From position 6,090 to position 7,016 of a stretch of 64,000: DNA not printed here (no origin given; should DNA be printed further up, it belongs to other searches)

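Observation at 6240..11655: ECF sigma - S9 peptidase - ZAS anti-sigma - Hsp20 - CoA-disulfide reductase: a thiol/proteotoxic stress module with a peptidase inserted between sigma and anti-sigma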

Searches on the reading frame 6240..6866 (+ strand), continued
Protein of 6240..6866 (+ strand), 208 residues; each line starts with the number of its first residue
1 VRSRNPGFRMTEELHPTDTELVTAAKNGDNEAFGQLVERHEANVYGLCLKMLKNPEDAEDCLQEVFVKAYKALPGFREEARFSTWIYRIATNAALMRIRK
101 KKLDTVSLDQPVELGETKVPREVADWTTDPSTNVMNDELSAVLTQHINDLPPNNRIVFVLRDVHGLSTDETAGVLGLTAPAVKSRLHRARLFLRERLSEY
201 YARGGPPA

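Call 16: find_encoding_contigs(protein=P0025, flank=7000, max_places=1)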
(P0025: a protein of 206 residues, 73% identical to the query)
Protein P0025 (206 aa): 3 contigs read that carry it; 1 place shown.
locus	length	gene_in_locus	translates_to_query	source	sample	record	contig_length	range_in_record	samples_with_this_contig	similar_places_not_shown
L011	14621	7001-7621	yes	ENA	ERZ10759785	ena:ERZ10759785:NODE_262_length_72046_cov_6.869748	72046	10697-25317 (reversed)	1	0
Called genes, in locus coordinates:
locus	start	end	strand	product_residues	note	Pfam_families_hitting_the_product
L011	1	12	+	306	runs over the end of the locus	PF02754:CCG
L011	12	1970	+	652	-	PF07992:Pyr_redox_2 (weak), PF00890:FAD_binding_2 (weak), PF01134:GIDA (weak), PF01266:DAO (weak), PF12831:FAD_oxidored, PF12838:Fer4_7, PF13237:Fer4_10, PF14697:Fer4_21, +9 more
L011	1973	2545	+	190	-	PF02662:FlpD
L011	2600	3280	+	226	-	PF13510:Fer2_4 (weak), PF13534:Fer4_17 (faint), PF13183:Fer4_8 (faint), PF00037:Fer4 (faint), PF14691:Fer4_20 (weak), PF13237:Fer4_10, PF12838:Fer4_7, PF13187:Fer4_9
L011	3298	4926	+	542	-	PF00890:FAD_binding_2, PF01266:DAO, PF03486:HI0933_like (faint), PF07992:Pyr_redox_2 (faint), PF12831:FAD_oxidored (weak)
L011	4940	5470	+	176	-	-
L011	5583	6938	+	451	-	PF00390:malic, PF03949:Malic_M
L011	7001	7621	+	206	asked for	PF07638:Sigma70_ECF (weak), PF12645:HTH_16 (weak), PF04542:Sigma70_r2, PF08281:Sigma70_r4_2, PF04545:Sigma70_r4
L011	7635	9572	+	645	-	PF26549:Tricorn_N (weak), PF02129:Peptidase_S15, PF20434:BD-FAE, PF00326:Peptidase_S9, PF01738:DLH, PF12697:Abhydrolase_6 (weak), PF00756:Esterase (weak), PF07859:Abhydrolase_3 (weak), +3 more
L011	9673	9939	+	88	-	PF13490:zf-HC2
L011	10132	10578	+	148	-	PF00011:HSP20, PF17886:ArsA_HSP20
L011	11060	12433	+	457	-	PF01266:DAO (faint), PF05834:Lycopene_cycl (faint), PF07992:Pyr_redox_2, PF13450:NAD_binding_8 (faint), PF13738:Pyr_redox_3 (faint), PF00070:Pyr_redox, PF02852:Pyr_redox_dim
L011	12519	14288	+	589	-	PF05524:PEP-utilisers_N, PF00391:PEP-utilizers, PF02896:PEP-utilizers_C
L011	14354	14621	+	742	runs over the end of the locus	PF12895:ANAPC3 (faint), PF13424:TPR_12 (faint), PF14559:TPR_19 (faint), PF00515:TPR_1 (faint), PF07719:TPR_2 (faint), PF13174:TPR_6 (faint), PF13432:TPR_16, PF01464:SLT, +5 more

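Call 18: find_related_loci(query=window:6267-6866:+, collection=genome_contigs, flank=6000)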
Query window:6267-6866:+ (199 aa) in genome_contigs; peptide patterns used: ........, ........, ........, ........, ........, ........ (x = any residue, [..] = any of these).
599 stretches matched a pattern (row limit reached: there are more); 594 encode a relative of the query (tblastn E <= 1e-3); the best 80 are kept; 80 distinct loci.
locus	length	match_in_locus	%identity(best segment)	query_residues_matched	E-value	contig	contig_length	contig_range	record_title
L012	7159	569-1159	90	3-199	6e-120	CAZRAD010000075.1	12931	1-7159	MAG TPA_asm: uncultured bacterium isolate binchicken_co334_58 genome assembly, contig: NODE_8705_length_12931_cov_6.3903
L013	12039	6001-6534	50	8-191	1e-55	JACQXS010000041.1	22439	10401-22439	MAG: Candidatus Stahlbacteria bacterium isolate NC_groundwater_1521_Pr4_B-0.1um_38_3 SR1-18-B1_scaffold_1177, whole geno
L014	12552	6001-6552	48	8-191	3e-55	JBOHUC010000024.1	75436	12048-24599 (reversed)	MAG: Candidatus Eiseniibacteriota bacterium isolate M3-S_metabat2.bin.149 k127_3702346, whole genome shotgun sequence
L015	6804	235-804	47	3-192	1e-51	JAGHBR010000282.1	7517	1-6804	MAG: Caldisericaceae bacterium isolate AUK261 PB_MBMC_215_c_000000000442, whole genome shotgun sequence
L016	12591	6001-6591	47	6-198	1e-50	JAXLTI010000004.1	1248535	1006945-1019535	MAG: bacterium isolate STL-ARS1 C1.278.fa-4, whole genome shotgun sequence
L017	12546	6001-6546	45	12-193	2e-48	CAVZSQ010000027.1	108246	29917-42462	MAG: Calditrichia bacterium isolate MFD00709.bin.1.19 genome assembly, contig: contig_92243, whole genome shotgun sequen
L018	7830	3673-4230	48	9-193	5e-47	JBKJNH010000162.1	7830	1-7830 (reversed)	MAG: Candidatus Eisenbacteria bacterium isolate ant_bin.365 S1Ck117_1873799_flag_1_multi_8.0000_len_7830, whole genome s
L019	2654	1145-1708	43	8-195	4e-47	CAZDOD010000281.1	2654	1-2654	MAG TPA_asm: uncultured Thermodesulfobacteriota bacterium isolate binchicken_co129_644 genome assembly, contig: NODE_162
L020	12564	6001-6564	45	5-192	1e-46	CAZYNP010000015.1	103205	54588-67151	MAG TPA_asm: uncultured Cytophagia bacterium isolate binchicken_co274_472 genome assembly, contig: NODE_472_length_10320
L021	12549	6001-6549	45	9-191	2e-46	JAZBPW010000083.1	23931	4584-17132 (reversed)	MAG: candidate division KSB1 bacterium isolate bin.127 k117_4330018, whole genome shotgun sequence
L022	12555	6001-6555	44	8-191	4e-46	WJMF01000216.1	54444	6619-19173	MAG: candidate division KSB1 bacterium isolate Bin_298 k141_3362050, whole genome shotgun sequence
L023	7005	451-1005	43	9-193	6e-46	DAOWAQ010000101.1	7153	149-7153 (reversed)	MAG TPA_asm: Calditrichia bacterium isolate CSMAG_1839 CSMAG_1839_k141_2917619_length_7153_cov_21.7697, whole genome sho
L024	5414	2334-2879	45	10-191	4e-45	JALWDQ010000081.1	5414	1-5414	MAG: Calditrichia bacterium isolate T11_maxbin2_scaf2bin.301 T11_NODE_12133_length_5414_cov_2.483828, whole genome shotg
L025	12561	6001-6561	42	5-191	6e-45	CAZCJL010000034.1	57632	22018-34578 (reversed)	MAG TPA_asm: uncultured Cytophagia bacterium isolate SRP141376_co4_213 genome assembly, contig: NODE_971_length_57632_co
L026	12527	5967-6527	41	5-191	2e-44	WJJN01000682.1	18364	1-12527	MAG: candidate division KSB1 bacterium isolate Bin_079 k141_2537944, whole genome shotgun sequence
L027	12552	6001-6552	42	9-191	3e-43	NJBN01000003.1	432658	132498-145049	MAG: candidate division LCP-89 bacterium B3_LCP 7, whole genome shotgun sequence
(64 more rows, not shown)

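Call 22: find_encoding_contigs(protein=P0066, flank=6000, max_places=1)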
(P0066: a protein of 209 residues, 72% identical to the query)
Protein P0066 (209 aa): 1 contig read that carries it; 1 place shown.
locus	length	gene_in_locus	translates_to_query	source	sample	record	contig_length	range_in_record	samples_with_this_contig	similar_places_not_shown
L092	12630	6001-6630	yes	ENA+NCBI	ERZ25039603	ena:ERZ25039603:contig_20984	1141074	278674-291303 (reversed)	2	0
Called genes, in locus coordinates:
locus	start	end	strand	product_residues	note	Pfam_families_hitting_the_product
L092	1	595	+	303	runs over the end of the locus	PF02754:CCG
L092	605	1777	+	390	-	-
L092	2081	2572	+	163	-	PF13484:Fer4_16 (faint), PF25160:LdpA_Fe-S-bd (faint), PF00037:Fer4 (faint), PF12797:Fer4_2 (faint), PF13237:Fer4_10, PF14697:Fer4_21, PF12838:Fer4_7, PF13187:Fer4_9, +3 more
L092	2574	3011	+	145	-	PF02662:FlpD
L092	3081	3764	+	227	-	PF13534:Fer4_17 (faint), PF13183:Fer4_8 (faint), PF14691:Fer4_20 (weak), PF13237:Fer4_10 (weak), PF12838:Fer4_7 (weak), PF13187:Fer4_9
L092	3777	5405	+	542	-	PF00890:FAD_binding_2, PF01266:DAO, PF03486:HI0933_like (weak), PF07992:Pyr_redox_2 (faint), PF12831:FAD_oxidored (faint)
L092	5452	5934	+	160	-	-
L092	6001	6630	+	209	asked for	PF07638:Sigma70_ECF (weak), PF12645:HTH_16 (weak), PF04542:Sigma70_r2, PF08281:Sigma70_r4_2, PF04545:Sigma70_r4 (weak)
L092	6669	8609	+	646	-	PF26549:Tricorn_N (faint), PF05448:AXE1 (faint), PF02129:Peptidase_S15, PF20434:BD-FAE, PF01738:DLH, PF12697:Abhydrolase_6 (weak), PF00326:Peptidase_S9, PF07859:Abhydrolase_3 (weak), +1 more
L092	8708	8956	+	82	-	PF13490:zf-HC2 (weak)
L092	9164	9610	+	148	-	PF27746:Small_heat_shock_put (weak), PF00011:HSP20, PF17886:ArsA_HSP20 (weak)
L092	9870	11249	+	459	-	PF07992:Pyr_redox_2, PF13450:NAD_binding_8 (faint), PF00070:Pyr_redox, PF02852:Pyr_redox_dim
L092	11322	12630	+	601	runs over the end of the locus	PF05524:PEP-utilisers_N, PF00391:PEP-utilizers, PF02896:PEP-utilizers_C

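Call 23: find_encoding_contigs(protein=P0065, flank=6000, max_places=1)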
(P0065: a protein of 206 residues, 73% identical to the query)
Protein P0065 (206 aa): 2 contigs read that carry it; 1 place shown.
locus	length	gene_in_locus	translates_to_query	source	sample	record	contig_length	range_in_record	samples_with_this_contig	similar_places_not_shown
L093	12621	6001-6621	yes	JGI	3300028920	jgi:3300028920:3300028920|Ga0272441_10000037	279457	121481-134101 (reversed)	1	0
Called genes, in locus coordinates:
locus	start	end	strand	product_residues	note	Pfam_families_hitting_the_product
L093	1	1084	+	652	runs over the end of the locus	PF07992:Pyr_redox_2 (weak), PF00890:FAD_binding_2 (weak), PF01266:DAO (weak), PF12831:FAD_oxidored, PF13450:NAD_binding_8 (weak), PF12838:Fer4_7, PF13237:Fer4_10, PF14697:Fer4_21, +8 more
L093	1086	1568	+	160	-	PF02662:FlpD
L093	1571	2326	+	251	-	PF13510:Fer2_4 (weak), PF13183:Fer4_8 (faint), PF13534:Fer4_17 (faint), PF13187:Fer4_9, PF14691:Fer4_20 (weak), PF12838:Fer4_7 (weak), PF13237:Fer4_10 (weak)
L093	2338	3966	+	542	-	PF00890:FAD_binding_2, PF01266:DAO, PF03486:HI0933_like (weak), PF07992:Pyr_redox_2 (faint), PF12831:FAD_oxidored (weak)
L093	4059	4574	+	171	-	PF01750:HycI (weak)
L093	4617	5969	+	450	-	PF00390:malic, PF03949:Malic_M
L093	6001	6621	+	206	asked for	PF07638:Sigma70_ECF (weak), PF12645:HTH_16 (weak), PF04542:Sigma70_r2, PF08281:Sigma70_r4_2, PF04545:Sigma70_r4 (weak)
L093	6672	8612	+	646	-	PF26549:Tricorn_N (faint), PF05448:AXE1 (faint), PF07859:Abhydrolase_3 (faint), PF02129:Peptidase_S15, PF20434:BD-FAE, PF00326:Peptidase_S9, PF00561:Abhydrolase_1 (faint), PF01738:DLH, +1 more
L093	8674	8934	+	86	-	PF13490:zf-HC2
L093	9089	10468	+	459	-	PF01266:DAO (faint), PF03486:HI0933_like (faint), PF07992:Pyr_redox_2, PF13450:NAD_binding_8 (faint), PF00070:Pyr_redox, PF02852:Pyr_redox_dim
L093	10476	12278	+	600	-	PF05524:PEP-utilisers_N, PF00391:PEP-utilizers, PF02896:PEP-utilizers_C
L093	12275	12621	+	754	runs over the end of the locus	PF07719:TPR_2 (faint), PF13174:TPR_6 (faint), PF13424:TPR_12 (faint), PF13432:TPR_16 (faint), PF14559:TPR_19 (faint), PF24575:TPR_Slam (faint), PF01464:SLT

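Call 24: find_encoding_contigs(protein=P0078, flank=6000, max_places=1)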
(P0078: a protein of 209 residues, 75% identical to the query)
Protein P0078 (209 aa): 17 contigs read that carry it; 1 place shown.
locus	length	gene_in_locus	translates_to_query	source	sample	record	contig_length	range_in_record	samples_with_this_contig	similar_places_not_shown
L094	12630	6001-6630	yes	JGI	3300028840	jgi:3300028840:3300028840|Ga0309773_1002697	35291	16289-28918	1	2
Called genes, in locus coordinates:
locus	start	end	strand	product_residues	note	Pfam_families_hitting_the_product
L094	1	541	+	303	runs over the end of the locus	PF02754:CCG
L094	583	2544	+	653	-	PF07992:Pyr_redox_2 (weak), PF00890:FAD_binding_2 (weak), PF01134:GIDA (weak), PF01266:DAO (weak), PF12831:FAD_oxidored, PF12838:Fer4_7, PF13237:Fer4_10, PF14697:Fer4_21, +10 more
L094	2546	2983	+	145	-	PF02662:FlpD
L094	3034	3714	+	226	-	PF13510:Fer2_4 (weak), PF13534:Fer4_17 (faint), PF13183:Fer4_8 (faint), PF14691:Fer4_20 (weak), PF13237:Fer4_10 (weak), PF12838:Fer4_7 (weak), PF13187:Fer4_9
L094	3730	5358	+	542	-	PF00890:FAD_binding_2, PF01266:DAO, PF03486:HI0933_like (weak), PF07992:Pyr_redox_2 (faint), PF12831:FAD_oxidored (faint)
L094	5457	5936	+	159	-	-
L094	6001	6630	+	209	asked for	PF07638:Sigma70_ECF (weak), PF04542:Sigma70_r2, PF08281:Sigma70_r4_2, PF04545:Sigma70_r4 (weak)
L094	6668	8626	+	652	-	PF26549:Tricorn_N (weak), PF12146:Hydrolase_4 (faint), PF05448:AXE1 (faint), PF02129:Peptidase_S15, PF20434:BD-FAE, PF00326:Peptidase_S9, PF01738:DLH, PF12697:Abhydrolase_6 (weak), +1 more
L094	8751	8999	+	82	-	PF13490:zf-HC2 (weak)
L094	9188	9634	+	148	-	PF00011:HSP20, PF17886:ArsA_HSP20 (weak)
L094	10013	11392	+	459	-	PF01266:DAO (faint), PF05834:Lycopene_cycl (faint), PF07992:Pyr_redox_2, PF13450:NAD_binding_8 (faint), PF00070:Pyr_redox, PF02852:Pyr_redox_dim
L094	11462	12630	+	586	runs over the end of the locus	PF05524:PEP-utilisers_N, PF00391:PEP-utilizers, PF02896:PEP-utilizers_C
